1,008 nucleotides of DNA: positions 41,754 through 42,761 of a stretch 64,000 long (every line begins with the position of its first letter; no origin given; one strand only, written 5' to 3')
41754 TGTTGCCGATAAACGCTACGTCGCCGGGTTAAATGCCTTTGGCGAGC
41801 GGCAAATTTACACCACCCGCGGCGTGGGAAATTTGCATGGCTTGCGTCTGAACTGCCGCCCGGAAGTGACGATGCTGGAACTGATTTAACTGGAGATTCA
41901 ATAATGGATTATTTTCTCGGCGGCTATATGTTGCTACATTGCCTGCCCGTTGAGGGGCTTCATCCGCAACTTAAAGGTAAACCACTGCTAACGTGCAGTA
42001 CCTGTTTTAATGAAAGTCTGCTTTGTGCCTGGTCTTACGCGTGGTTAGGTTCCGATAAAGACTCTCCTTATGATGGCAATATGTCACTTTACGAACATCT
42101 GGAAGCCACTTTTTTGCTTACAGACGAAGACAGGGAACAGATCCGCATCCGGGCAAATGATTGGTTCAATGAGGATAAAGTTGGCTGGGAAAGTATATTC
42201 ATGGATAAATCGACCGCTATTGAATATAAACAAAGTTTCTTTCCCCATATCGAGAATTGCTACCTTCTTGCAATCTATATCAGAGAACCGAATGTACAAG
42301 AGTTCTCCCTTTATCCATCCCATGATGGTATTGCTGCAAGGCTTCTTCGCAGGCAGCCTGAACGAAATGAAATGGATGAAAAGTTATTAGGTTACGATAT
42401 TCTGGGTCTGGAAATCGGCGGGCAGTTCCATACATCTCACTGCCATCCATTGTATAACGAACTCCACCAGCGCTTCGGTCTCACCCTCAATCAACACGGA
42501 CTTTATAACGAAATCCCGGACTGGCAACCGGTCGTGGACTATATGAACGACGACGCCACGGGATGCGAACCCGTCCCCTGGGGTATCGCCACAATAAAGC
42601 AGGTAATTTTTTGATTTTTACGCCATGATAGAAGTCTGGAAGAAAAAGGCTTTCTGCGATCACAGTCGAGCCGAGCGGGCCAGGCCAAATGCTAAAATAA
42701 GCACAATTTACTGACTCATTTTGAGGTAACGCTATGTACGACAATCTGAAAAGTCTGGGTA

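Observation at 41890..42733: Unrecognised 236-aa gene between yaeI and yaeH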

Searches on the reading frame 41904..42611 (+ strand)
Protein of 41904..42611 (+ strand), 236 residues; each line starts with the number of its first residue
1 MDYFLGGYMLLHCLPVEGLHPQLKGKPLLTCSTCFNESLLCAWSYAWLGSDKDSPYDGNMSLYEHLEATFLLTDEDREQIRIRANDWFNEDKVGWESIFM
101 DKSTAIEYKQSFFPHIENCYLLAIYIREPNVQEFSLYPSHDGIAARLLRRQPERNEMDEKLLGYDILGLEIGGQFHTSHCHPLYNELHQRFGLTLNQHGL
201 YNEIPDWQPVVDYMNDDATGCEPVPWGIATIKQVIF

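Call 5: find_homologous_proteins(query=window:41904-42611:+)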
Query window:41904-42611:+ (236 aa): 21 proteins with E <= 0.001 among 229 candidates.
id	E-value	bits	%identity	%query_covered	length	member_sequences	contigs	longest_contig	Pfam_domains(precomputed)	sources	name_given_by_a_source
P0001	3.4e-164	562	99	100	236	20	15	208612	-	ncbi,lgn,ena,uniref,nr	ncbi:hypothetical protein U4Z66_13885 [Escherichia coli]|uniref:hypothetical protein n=1 Tax=Escheri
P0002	4.7e-99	349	61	100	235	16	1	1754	-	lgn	-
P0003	2.1e-97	344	60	100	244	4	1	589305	-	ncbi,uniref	ncbi:hypothetical protein [Pseudocitrobacter cyperus]|uniref:Uncharacterized protein n=1 Tax=Pseudoc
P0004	9.1e-94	332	58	100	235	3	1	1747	-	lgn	-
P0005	2.5e-91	324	58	100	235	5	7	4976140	-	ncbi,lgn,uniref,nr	ncbi:hypothetical protein [Escherichia albertii]|uniref:hypothetical protein n=1 Tax=Escherichia alb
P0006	2.0e-90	321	60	100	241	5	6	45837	-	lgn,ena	-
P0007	9.6e-85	302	56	100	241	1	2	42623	-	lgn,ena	-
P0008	9.7e-85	302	58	100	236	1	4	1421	-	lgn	-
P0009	7.2e-84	299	56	100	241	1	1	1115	-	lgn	-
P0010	8.1e-80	286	57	100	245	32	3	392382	-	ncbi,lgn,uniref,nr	ncbi:hypothetical protein SAMN04487773_2666 [Enterobacter sp. kpr-6]|uniref:hypothetical protein n=1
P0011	1.1e-44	171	36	99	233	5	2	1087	-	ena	-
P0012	1.6e-44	170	39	99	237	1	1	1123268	-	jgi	jgi:hypothetical protein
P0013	2.4e-43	166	38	98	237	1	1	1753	-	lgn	-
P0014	1.4e-41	161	35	99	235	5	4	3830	-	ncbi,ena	-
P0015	8.6e-40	155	36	98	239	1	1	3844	-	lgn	-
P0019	2.2e-30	124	34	98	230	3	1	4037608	-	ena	-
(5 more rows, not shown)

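Call 10: search_protein_families(proteins=[window:41904-42611:+, P0012, P0019], library=ncbifam, max_evalue=1)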
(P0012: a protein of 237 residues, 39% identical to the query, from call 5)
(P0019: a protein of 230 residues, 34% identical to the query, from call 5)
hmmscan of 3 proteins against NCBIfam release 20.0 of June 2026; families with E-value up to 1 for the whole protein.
window:41904-42611:+ (236 aa): 0 families

P0012 (237 aa): 1 family
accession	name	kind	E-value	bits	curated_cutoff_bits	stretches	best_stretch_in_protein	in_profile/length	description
NF041770.1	CFI_box_CTERM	domain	0.12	12.2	40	0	89-123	14-50/69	CFI-box-CTERM domain-containing protein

P0019 (230 aa): 0 families

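Call 11: search_protein_families(proteins=[window:41904-42611:+, P0012, P0019], library=padloc, max_evalue=1)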
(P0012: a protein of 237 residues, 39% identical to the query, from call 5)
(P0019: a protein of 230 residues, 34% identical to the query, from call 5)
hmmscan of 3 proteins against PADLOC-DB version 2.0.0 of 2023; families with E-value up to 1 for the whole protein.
window:41904-42611:+ (236 aa): 0 families

P0012 (237 aa): 0 families

P0019 (230 aa): 0 families

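Call 12: search_protein_families(proteins=[window:41904-42611:+, P0012, P0019], library=phrogs, max_evalue=1)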
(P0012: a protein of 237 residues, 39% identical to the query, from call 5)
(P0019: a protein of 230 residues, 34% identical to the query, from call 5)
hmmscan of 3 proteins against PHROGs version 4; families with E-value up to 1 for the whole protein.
window:41904-42611:+ (236 aa): 2 families
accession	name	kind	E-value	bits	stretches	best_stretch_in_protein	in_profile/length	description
phrog_34678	-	unknown function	0.13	13.3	1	186-225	64-103/125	-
phrog_35118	-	unknown function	0.16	13.1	1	73-105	37-70/111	-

P0012 (237 aa): 0 families

P0019 (230 aa): 0 families

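Call 14: profile_search(protein=window:41904-42611:+)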
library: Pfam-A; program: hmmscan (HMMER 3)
A. the first sequence (236 residues): domains with independent E <= 10: 1; with E <= 0.001: 0
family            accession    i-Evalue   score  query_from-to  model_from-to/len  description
PPO1_DWL          PF12142.13      0.059    13.5      64-95          6-37/52  Polyphenol oxidase middle domain

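Call 17: search_solved_structures(query=A1, max_evalue=10)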
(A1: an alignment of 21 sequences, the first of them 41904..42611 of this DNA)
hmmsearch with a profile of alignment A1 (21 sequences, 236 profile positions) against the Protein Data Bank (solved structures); distinct sequences matched with E-value up to 10: 1.
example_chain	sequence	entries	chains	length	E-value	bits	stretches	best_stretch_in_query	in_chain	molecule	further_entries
3by4_A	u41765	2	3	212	0.54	12.9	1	44-119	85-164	Ubiquitin thioesterase OTU1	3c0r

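Call 18: find_encoding_contigs(protein=P0001, flank=4000, max_places=6)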
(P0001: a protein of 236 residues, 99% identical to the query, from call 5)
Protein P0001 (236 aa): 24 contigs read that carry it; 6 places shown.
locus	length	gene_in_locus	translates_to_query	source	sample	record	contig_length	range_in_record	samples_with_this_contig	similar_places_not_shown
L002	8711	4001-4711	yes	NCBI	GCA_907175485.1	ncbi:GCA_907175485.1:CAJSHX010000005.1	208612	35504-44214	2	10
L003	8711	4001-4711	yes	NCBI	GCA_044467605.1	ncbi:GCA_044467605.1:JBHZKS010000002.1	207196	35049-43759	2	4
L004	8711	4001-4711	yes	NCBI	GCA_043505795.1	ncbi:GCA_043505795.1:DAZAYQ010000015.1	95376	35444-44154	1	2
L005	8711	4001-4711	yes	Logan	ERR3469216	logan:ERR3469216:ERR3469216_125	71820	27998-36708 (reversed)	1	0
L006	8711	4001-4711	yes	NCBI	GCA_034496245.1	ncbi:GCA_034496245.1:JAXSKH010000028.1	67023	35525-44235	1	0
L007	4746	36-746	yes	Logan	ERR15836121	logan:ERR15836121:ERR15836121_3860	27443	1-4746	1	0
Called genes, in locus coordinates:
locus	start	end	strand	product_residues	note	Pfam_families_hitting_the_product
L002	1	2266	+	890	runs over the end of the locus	PF03445:DUF294 (faint), PF01909:NTP_transf_2 (weak), PF08335:GlnD_UR_UTase, PF27444:GlnD_3rd, PF01966:HD, PF27446:GlnD_5th, PF01842:ACT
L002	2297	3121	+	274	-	PF14805:THDPS_N_2, PF25084:LbH_EIF2B (faint), PF00132:Hexapep, PF14602:Hexapep_2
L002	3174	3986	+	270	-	PF00149:Metallophos, PF12850:Metallophos_2 (weak)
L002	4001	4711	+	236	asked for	-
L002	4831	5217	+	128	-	PF11944:DUF3461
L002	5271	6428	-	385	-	PF05651:Diacid_rec, PF17853:GGDEF_2, PF13556:HTH_30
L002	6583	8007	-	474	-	PF00089:Trypsin, PF13365:Trypsin_2, PF00595:PDZ, PF13180:PDZ_2, PF17820:PDZ_6, PF00595:PDZ, PF13180:PDZ_2, PF17820:PDZ_6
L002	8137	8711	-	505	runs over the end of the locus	PF01966:HD, PF13286:HD_assoc (faint)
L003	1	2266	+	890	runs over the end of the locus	PF03445:DUF294 (faint), PF01909:NTP_transf_2 (weak), PF08335:GlnD_UR_UTase, PF27444:GlnD_3rd, PF01966:HD, PF27446:GlnD_5th, PF01842:ACT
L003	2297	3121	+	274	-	PF14805:THDPS_N_2, PF25084:LbH_EIF2B (faint), PF00132:Hexapep, PF14602:Hexapep_2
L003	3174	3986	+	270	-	PF00149:Metallophos, PF12850:Metallophos_2 (weak)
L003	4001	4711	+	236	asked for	-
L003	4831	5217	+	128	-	PF11944:DUF3461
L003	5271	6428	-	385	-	PF05651:Diacid_rec, PF17853:GGDEF_2, PF13556:HTH_30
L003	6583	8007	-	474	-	PF00089:Trypsin, PF13365:Trypsin_2, PF00595:PDZ, PF13180:PDZ_2, PF17820:PDZ_6, PF00595:PDZ, PF13180:PDZ_2, PF17820:PDZ_6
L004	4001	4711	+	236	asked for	-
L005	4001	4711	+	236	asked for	-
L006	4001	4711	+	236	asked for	-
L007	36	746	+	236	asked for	-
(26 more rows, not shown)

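Call 19: find_encoding_contigs(protein=P0005, flank=4000, max_places=4)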
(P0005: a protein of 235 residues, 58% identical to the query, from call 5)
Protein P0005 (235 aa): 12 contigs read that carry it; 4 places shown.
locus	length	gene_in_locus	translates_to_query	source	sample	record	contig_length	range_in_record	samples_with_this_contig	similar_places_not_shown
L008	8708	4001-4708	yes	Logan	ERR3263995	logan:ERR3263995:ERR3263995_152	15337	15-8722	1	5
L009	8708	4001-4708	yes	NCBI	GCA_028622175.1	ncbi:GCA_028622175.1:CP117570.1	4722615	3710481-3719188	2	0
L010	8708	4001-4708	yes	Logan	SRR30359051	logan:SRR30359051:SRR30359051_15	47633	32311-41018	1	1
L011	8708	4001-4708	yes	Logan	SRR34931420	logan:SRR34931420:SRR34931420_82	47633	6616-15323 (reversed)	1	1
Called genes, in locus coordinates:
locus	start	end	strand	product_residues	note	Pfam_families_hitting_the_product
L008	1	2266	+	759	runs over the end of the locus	?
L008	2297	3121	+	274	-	PF14805:THDPS_N_2, PF25084:LbH_EIF2B (faint), PF00132:Hexapep, PF14602:Hexapep_2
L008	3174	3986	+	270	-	PF00149:Metallophos, PF12850:Metallophos_2 (faint)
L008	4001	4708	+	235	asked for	-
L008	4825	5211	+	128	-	PF11944:DUF3461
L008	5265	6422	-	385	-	PF05651:Diacid_rec, PF17853:GGDEF_2, PF13556:HTH_30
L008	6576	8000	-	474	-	PF00089:Trypsin, PF13365:Trypsin_2, PF00595:PDZ, PF13180:PDZ_2, PF17820:PDZ_6, PF00595:PDZ, PF13180:PDZ_2, PF17820:PDZ_6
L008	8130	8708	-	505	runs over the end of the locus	PF01966:HD (weak), PF13286:HD_assoc (faint)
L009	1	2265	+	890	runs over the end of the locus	PF03445:DUF294 (faint), PF01909:NTP_transf_2 (weak), PF08335:GlnD_UR_UTase, PF27444:GlnD_3rd, PF01966:HD, PF27446:GlnD_5th, PF01842:ACT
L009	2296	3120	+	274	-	PF14805:THDPS_N_2, PF25084:LbH_EIF2B (faint), PF00132:Hexapep, PF14602:Hexapep_2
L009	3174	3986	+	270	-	PF00149:Metallophos, PF12850:Metallophos_2 (faint)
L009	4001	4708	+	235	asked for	-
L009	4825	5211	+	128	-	PF11944:DUF3461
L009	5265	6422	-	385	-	PF05651:Diacid_rec, PF17853:GGDEF_2, PF13556:HTH_30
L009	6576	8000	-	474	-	PF00089:Trypsin, PF13365:Trypsin_2, PF00595:PDZ, PF13180:PDZ_2, PF17820:PDZ_6, PF00595:PDZ, PF13180:PDZ_2, PF17820:PDZ_6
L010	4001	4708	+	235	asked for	-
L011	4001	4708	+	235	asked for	-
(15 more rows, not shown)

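Call 20: find_encoding_contigs(protein=P0003, flank=5000, max_places=2)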
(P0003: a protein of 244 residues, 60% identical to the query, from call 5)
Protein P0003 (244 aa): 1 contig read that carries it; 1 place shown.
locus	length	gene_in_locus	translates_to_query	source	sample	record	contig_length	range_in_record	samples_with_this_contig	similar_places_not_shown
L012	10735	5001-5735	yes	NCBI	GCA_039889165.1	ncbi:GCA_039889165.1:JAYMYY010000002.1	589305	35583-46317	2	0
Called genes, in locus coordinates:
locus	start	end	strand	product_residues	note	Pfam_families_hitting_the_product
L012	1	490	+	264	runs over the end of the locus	PF00557:Peptidase_M24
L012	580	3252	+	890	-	PF01909:NTP_transf_2, PF08335:GlnD_UR_UTase, PF27444:GlnD_3rd, PF01966:HD, PF27446:GlnD_5th, PF01842:ACT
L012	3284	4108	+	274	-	PF14805:THDPS_N_2, PF25084:LbH_EIF2B (faint), PF00132:Hexapep (weak), PF14602:Hexapep_2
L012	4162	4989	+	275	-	PF00149:Metallophos, PF12850:Metallophos_2 (faint)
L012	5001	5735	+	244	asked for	-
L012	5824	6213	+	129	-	PF11944:DUF3461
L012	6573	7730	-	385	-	PF05651:Diacid_rec, PF17853:GGDEF_2, PF13556:HTH_30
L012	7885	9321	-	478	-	PF00089:Trypsin, PF13365:Trypsin_2, PF00595:PDZ, PF13180:PDZ_2, PF17820:PDZ_6, PF00595:PDZ, PF13180:PDZ_2, PF17820:PDZ_6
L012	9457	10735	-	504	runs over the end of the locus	PF01966:HD, PF13286:HD_assoc (faint)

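Call 21: find_encoding_contigs(protein=P0010, flank=5000, max_places=2)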
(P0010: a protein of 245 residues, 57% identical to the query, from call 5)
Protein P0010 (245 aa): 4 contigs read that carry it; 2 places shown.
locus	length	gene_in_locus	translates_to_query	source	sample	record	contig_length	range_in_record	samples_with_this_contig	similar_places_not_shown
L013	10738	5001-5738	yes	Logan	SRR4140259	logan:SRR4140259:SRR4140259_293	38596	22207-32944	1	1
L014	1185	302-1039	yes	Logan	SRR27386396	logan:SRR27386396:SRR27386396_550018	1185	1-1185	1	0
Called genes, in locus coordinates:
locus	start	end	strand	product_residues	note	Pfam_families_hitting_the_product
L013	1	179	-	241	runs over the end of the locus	PF00318:Ribosomal_S2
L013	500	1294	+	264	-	PF00557:Peptidase_M24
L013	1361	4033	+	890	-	PF01909:NTP_transf_2, PF08335:GlnD_UR_UTase, PF27444:GlnD_3rd, PF01966:HD, PF27446:GlnD_5th, PF01842:ACT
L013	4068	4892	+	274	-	PF14805:THDPS_N_2, PF25084:LbH_EIF2B (faint), PF00132:Hexapep, PF14602:Hexapep_2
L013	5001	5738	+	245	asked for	-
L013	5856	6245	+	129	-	PF11944:DUF3461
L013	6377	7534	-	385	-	PF05651:Diacid_rec, PF17853:GGDEF_2, PF13556:HTH_30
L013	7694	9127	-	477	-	PF00089:Trypsin, PF13365:Trypsin_2, PF00595:PDZ, PF13180:PDZ_2, PF17820:PDZ_6, PF00595:PDZ, PF13180:PDZ_2, PF17820:PDZ_6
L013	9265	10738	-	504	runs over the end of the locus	PF01966:HD, PF13286:HD_assoc (faint)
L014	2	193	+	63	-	?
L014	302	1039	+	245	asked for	-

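Call 22: find_encoding_contigs(protein=P0012, flank=6000, max_places=2)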
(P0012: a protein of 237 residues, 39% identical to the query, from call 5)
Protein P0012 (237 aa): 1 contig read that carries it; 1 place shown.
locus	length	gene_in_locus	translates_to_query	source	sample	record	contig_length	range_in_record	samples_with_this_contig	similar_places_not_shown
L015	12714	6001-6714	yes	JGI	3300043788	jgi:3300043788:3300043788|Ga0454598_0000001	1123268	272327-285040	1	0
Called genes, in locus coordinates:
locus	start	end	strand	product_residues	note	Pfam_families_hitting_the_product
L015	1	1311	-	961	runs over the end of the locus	-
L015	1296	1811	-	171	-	-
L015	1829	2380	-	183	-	-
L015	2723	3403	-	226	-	-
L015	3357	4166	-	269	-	PF03432:Relaxase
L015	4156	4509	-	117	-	PF21983:NikA-like, PF19807:DUF6290 (faint)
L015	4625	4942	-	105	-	PF12728:HTH_17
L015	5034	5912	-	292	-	-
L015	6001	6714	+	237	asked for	-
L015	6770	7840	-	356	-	PF07938:Fungal_lectin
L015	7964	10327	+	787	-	-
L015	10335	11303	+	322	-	-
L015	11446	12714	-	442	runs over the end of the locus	PF13102:Phage_int_SAM_5, PF00589:Phage_integrase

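Call 23: find_encoding_contigs(protein=P0019, flank=6000, max_places=2)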
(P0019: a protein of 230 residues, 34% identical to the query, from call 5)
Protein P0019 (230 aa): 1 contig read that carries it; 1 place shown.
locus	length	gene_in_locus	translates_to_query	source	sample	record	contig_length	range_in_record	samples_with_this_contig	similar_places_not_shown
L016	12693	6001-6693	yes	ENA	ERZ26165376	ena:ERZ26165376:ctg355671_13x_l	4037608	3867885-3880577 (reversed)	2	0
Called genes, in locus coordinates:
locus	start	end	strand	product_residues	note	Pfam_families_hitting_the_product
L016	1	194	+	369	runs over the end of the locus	PF01408:GFO_IDH_MocA, PF02894:GFO_IDH_MocA_C (weak), PF22725:GFO_IDH_MocA_C3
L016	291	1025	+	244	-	PF01507:PAPS_reduct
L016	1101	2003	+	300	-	PF01507:PAPS_reduct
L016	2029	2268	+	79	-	PF13711:DUF4160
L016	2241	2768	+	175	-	-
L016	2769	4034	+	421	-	PF00009:GTP_EFTU, PF01926:MMR_HSR1 (faint), PF22594:GTP-eEF1A_C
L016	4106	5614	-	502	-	PF28494:GlyRS_ins_1, PF00587:tRNA-synt_2b, PF03129:HGTP_anticodon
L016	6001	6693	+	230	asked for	-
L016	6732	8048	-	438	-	PF02447:GntP_permease, PF03600:CitMHS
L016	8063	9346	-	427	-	PF10117:McrBC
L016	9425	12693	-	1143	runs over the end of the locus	PF13517:FG-GAP_3, PF16743:PliI (faint), PF13517:FG-GAP_3, PF07593:UnbV_ASPIC, PF13517:FG-GAP_3, PF01839:FG-GAP (weak)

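Call 24: predict_structure(alignment_id=A1)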
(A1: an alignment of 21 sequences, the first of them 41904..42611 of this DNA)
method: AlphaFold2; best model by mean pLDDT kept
length: 236 residues; sequences in the alignment: 21
mean_pLDDT: 90.7   pTM: 0.89
mean pLDDT of the five models: 90.7, 89.2, 89.0, 88.9, 85.5
residues with pLDDT >= 90: 162; 70-90: 71; 50-70: 3; < 50: 0
segments of 3 or more residues with pLDDT < 50: none
pLDDT, mean of each block of 10 residues (from residue 1): 92 86 88 91 84 86 92 94 94 90 97 94 95 78 89 94 94 84 89 94 95 89 92 96
secondary structure, 60 per line:
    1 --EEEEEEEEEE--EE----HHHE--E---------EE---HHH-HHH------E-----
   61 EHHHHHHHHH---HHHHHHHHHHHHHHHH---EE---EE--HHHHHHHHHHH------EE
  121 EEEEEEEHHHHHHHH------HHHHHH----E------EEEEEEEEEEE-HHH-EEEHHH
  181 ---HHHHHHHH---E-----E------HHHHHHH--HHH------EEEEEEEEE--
elements in order: E3-12 H62-70 H74-89 H102-112 E119-127 H128-135 H142-147 E159-169 E175-177 H184-191 H208-214 E226-234

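Call 28: search_protein_representatives(alignment_id=A1)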
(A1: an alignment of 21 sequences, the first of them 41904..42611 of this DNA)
Query: 21 sequences, 236 profile positions. Proteins with E-value up to 0.001 (for the whole library): 727; up to 1e-10: 435; up to 1e-30: 78. The best 150 are listed.
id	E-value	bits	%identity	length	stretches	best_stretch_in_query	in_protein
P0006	4.0e-103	360.3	-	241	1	1-235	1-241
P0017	3.6e-97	340.9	-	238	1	2-234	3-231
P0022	1.7e-88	312.5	-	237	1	2-234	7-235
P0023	1.5e-78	279.9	-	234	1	2-234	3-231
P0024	1.7e-78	279.7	-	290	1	2-233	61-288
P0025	1.8e-74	266.6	-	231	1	1-233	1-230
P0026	3.1e-74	265.8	-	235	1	1-233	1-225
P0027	6.9e-74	264.7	-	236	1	2-230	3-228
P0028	6.3e-73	261.5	-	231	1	1-233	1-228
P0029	1.0e-72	260.8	-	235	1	4-234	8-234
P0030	5.7e-72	258.4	-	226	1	1-234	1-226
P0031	1.3e-71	257.3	-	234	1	2-234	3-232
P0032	3.6e-71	255.7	-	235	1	1-233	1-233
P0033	2.9e-70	252.8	-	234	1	1-234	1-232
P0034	5.8e-69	248.5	-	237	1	1-235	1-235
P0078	6.2e-37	143.7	-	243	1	1-226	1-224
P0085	1.0e-34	136.4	-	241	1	1-225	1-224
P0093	1.1e-32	129.8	-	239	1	1-228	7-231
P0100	8.7e-30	120.3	-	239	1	2-226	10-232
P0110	5.1e-29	117.8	-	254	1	3-231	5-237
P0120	6.3e-28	114.2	-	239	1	2-226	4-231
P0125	1.8e-27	112.7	-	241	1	2-229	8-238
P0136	1.4e-26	109.8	-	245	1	3-225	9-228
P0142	8.4e-26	107.3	-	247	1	18-230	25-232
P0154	8.8e-25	103.9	-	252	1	2-229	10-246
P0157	1.3e-24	103.4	-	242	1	2-219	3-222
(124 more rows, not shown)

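Call 35: fold_search(model_id=the predicted structure, library=afdb50)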
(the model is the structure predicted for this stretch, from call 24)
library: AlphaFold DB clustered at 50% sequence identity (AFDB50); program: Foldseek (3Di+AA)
matches with E <= 10: 336; with E <= 0.001: 154
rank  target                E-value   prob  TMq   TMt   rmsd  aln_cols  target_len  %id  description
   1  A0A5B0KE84            7.9e-36  1.00  0.96  0.93   1.9       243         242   60  Uncharacterized protein
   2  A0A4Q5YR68            4.2e-25  1.00  0.87  0.89   2.4       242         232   39  Uncharacterized protein
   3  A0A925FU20            1.1e-24  1.00  0.88  0.89   2.4       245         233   36  Uncharacterized protein
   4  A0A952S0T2            3.1e-24  1.00  0.85  0.86   2.7       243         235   38  Uncharacterized protein
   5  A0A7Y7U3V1            4.8e-24  1.00  0.87  0.86   2.7       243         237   32  Uncharacterized protein [Hymenobacter lapidiphilus]
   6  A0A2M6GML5            5.7e-24  1.00  0.86  0.85   2.7       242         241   32  Uncharacterized protein
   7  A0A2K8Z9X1            7.7e-24  1.00  0.86  0.85   2.9       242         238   33  Uncharacterized protein [Spirosoma pollinicola]
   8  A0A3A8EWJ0            2.6e-23  1.00  0.88  0.88   2.4       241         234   34  Uncharacterized protein [Acinetobacter tianfuensis]
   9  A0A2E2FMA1            3.3e-23  1.00  0.86  0.87   3.3       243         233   31  GyrI-like small molecule binding domain-containing protein
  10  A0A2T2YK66            1.5e-22  1.00  0.89  0.87   2.2       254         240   28  Uncharacterized protein [Adhaeribacter arboris]
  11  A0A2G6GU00            9.5e-22  1.00  0.85  0.83   2.9       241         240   29  DUF2441 domain-containing protein
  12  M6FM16                1.8e-21  1.00  0.87  0.89   2.6       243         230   29  Uncharacterized protein [Leptospira weilii str. 2006001855]
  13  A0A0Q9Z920            2.6e-19  1.00  0.81  0.87   2.6       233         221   31  Uncharacterized protein [Salegentibacter mishustinae]
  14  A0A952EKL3            4.2e-19  1.00  0.80  0.82   3.4       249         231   24  Uncharacterized protein
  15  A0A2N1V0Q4            1.9e-18  1.00  0.86  0.87   2.6       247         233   26  Uncharacterized protein
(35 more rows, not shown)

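Call 38: search_solved_structures(query=A3, max_evalue=10)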
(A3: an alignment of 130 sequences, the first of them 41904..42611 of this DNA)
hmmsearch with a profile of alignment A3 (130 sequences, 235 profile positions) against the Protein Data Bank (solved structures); distinct sequences matched with E-value up to 10: 5.
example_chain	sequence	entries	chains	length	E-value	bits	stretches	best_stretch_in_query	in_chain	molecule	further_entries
7bqb_A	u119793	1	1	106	0.019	17.6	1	51-86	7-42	NF6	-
9jzw_A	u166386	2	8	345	0.15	14.6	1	76-151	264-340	Phosphoribosylformylglycinamidine cyclo-ligase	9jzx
1cli_A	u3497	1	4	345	0.15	14.6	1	76-151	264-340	PROTEIN (PHOSPHORIBOSYL-AMINOIMIDAZOLE SYNTHETASE)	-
1z9e_A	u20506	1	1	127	0.73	12.4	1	61-149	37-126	PC4 and SFRS1 interacting protein 2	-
3izy_P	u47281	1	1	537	1.8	11.1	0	108-182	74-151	Translation initiation factor IF-2, mitochondrial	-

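Call 39: search_dna_similar(query=window:41904-42611:+, collection=phages, mode=protein, max_evalue=0.01)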
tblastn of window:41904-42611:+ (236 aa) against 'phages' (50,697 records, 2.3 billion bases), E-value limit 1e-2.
No match.

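Call 40: search_dna_similar(query=window:41904-42611:+, collection=plasmids, mode=protein, max_evalue=0.01)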
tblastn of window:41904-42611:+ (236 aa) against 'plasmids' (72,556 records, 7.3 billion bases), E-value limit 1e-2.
No match.
